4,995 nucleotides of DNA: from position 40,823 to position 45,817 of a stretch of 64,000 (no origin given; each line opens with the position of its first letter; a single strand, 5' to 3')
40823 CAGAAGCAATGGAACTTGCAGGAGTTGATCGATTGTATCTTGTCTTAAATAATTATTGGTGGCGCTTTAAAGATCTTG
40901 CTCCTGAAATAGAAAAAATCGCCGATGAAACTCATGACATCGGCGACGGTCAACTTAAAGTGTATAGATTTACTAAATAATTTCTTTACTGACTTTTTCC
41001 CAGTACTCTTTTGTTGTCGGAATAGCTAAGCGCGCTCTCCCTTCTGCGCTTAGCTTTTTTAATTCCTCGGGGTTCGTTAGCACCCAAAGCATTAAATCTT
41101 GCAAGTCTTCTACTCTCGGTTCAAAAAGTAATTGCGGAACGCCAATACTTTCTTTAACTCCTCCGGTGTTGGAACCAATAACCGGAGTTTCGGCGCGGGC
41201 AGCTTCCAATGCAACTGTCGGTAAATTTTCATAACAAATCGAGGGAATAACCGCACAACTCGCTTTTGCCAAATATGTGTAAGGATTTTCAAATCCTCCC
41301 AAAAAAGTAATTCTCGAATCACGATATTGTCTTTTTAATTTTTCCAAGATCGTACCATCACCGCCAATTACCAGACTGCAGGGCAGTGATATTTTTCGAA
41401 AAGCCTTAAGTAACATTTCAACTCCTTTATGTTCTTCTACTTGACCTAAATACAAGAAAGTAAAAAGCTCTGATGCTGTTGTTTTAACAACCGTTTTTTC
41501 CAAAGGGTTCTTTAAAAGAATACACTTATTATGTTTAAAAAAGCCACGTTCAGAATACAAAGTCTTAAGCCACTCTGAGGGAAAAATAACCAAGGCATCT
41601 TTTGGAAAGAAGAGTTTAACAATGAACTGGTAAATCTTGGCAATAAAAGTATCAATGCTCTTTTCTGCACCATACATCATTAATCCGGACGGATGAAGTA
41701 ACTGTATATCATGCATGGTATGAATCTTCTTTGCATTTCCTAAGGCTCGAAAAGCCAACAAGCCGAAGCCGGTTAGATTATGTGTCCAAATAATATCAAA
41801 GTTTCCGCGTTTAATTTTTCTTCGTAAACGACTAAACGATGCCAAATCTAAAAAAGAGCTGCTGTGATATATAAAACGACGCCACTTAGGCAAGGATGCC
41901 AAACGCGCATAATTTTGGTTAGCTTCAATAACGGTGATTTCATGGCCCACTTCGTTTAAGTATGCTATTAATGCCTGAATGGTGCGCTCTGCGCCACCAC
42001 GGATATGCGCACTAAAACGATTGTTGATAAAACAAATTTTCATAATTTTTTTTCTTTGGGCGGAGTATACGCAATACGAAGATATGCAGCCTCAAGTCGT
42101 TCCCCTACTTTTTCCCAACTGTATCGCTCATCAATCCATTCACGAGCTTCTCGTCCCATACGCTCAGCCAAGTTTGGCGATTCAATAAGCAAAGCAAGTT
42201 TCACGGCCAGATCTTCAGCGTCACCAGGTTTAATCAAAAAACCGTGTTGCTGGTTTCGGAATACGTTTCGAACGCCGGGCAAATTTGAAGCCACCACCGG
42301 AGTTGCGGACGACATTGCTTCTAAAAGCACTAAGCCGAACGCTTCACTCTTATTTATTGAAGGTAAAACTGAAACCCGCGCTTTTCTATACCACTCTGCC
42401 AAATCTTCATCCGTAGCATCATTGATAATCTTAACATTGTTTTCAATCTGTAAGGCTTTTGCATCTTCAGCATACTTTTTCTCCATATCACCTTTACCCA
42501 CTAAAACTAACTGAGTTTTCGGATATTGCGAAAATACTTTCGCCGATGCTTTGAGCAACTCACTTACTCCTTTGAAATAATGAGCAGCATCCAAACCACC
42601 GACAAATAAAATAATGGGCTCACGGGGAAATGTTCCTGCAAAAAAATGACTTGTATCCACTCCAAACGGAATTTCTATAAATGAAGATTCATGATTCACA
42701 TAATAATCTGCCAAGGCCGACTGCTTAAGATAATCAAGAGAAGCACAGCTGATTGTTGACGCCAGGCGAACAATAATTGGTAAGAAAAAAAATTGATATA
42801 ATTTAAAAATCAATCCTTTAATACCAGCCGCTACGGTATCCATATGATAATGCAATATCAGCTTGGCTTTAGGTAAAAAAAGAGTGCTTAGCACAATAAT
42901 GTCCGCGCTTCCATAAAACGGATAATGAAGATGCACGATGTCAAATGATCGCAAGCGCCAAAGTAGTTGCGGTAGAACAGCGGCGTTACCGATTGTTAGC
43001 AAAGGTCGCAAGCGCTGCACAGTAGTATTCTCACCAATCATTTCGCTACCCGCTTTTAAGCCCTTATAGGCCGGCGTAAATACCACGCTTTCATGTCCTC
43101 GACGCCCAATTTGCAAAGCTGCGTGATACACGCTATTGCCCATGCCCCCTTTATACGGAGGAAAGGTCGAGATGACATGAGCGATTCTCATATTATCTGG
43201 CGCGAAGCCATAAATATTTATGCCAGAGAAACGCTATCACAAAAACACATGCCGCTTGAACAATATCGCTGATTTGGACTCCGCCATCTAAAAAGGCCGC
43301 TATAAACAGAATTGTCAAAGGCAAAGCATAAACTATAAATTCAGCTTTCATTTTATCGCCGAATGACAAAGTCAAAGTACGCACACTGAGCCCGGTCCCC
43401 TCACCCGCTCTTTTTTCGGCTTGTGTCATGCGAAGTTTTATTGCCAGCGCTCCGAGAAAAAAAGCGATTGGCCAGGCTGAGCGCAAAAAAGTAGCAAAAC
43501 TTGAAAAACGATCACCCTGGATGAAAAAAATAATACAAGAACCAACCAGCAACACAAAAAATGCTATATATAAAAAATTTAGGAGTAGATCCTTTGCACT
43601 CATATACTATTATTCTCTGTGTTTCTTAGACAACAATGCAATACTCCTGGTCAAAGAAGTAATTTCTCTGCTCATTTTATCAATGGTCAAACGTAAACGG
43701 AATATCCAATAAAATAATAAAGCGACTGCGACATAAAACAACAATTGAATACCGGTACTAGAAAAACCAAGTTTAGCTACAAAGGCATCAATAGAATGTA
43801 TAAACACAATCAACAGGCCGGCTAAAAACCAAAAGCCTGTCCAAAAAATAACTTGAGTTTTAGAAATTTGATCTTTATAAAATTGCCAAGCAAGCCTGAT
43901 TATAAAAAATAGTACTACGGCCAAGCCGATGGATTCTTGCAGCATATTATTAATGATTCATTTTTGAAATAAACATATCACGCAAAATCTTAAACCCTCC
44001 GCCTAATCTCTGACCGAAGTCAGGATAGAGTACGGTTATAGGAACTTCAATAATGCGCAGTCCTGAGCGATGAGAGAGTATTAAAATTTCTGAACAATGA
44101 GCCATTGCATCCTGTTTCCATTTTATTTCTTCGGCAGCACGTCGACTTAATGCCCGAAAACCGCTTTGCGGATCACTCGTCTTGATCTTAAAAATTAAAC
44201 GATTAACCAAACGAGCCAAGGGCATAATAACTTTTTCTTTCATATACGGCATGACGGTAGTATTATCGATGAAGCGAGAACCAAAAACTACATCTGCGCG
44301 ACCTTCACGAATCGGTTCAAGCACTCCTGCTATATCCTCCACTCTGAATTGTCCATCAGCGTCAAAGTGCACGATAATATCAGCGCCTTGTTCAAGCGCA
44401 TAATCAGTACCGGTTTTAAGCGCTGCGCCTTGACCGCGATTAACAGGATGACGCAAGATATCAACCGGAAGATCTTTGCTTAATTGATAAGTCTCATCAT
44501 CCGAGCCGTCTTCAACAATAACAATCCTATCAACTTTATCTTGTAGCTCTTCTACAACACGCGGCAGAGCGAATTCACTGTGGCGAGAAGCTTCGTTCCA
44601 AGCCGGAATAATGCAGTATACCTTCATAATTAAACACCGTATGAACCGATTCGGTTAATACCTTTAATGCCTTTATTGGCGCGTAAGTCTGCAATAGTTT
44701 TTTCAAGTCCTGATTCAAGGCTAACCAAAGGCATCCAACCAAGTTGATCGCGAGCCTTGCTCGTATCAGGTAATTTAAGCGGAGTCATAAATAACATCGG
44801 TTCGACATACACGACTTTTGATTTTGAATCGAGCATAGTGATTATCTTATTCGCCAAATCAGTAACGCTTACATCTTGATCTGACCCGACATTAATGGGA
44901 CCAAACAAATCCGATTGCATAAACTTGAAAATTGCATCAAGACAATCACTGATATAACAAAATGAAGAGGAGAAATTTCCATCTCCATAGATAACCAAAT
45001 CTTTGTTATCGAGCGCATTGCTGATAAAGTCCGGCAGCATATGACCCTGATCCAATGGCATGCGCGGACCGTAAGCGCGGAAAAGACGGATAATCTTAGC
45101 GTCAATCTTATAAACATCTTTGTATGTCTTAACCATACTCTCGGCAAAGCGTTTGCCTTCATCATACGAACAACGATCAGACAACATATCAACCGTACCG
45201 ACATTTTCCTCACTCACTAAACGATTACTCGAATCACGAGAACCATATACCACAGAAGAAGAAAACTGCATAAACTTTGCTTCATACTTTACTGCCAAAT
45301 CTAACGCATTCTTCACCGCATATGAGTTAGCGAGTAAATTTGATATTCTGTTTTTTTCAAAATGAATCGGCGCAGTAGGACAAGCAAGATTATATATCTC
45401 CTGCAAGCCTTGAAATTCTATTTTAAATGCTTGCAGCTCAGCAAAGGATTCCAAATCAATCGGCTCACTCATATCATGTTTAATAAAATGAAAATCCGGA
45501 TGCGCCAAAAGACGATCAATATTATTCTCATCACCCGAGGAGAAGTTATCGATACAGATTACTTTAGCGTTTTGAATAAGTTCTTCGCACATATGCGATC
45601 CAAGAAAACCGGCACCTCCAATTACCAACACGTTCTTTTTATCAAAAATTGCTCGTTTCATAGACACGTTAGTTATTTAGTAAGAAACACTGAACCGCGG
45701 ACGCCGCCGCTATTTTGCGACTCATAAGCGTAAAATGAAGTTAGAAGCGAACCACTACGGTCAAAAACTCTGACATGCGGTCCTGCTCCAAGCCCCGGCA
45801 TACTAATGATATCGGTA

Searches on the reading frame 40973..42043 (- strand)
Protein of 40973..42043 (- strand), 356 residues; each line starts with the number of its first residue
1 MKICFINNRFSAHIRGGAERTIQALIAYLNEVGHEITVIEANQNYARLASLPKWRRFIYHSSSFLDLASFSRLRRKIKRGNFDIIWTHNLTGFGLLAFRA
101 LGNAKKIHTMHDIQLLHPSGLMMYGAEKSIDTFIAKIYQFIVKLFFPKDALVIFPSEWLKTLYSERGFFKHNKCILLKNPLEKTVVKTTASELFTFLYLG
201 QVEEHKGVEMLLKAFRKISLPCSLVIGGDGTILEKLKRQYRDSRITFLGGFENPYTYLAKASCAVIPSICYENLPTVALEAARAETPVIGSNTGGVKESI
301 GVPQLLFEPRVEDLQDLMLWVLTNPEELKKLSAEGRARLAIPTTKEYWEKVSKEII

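Call 61: search_protein_families(library=pfam, proteins=[window:40973-42043:-], max_evalue=0.001)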
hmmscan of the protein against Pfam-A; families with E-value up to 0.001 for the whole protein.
window:40973-42043:- (356 aa): 5 families
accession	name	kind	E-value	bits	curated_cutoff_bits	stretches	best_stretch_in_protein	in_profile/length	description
PF00534.26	Glycos_transf_1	-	7.6e-24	84.6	26.4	1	191-337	13-171/172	Glycosyl transferases group 1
PF13692.12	Glyco_trans_1_4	-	1e-22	81.4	27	1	195-324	3-142/142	Glycosyl transferases group 1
PF13439.12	Glyco_transf_4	-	4.5e-17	63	28.5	1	16-171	2-156/170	Glycosyltransferase Family 4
PF13579.12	Glyco_trans_4_4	-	4.3e-11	43.8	29.7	1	16-172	1-150/158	Glycosyl transferase 4-like domain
PF13477.12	Glyco_trans_4_2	-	3.2e-05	24.5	23.4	1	2-121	1-118/139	Glycosyl transferase 4-like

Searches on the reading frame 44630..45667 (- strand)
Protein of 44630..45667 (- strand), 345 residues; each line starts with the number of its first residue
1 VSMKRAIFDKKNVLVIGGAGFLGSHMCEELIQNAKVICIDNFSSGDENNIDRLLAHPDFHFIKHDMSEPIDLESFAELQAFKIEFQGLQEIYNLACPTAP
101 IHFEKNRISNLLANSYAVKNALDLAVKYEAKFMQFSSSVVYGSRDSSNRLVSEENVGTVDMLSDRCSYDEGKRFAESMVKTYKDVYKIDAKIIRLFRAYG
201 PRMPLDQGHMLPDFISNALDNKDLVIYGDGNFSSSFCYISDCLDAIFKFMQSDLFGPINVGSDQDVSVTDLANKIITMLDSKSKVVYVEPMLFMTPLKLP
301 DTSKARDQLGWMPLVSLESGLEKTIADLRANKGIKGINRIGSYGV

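Call 61: search_protein_families(library=pfam, proteins=[window:44630-45667:-], max_evalue=0.001)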
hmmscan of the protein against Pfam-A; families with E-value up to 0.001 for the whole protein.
window:44630-45667:- (345 aa): 5 families
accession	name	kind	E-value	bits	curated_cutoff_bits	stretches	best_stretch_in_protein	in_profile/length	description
PF01370.27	Epimerase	-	5e-36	124.8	20.9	1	13-261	1-240/240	NAD dependent epimerase/dehydratase family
PF16363.11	GDP_Man_Dehyd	-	1.6e-32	113.7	27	1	14-324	1-332/332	GDP-mannose 4,6 dehydratase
PF01073.25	3Beta_HSD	-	1.9e-07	30.8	22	1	14-240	1-219/280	3-beta hydroxysteroid dehydrogenase/isomerase family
PF07993.18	NAD_binding_4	-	2.5e-07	30.5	20.1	1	99-195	97-204/258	Male sterility protein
PF04321.23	RmlD_sub_bind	-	5.4e-05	22.9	27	1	12-302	2-255/287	RmlD substrate binding domain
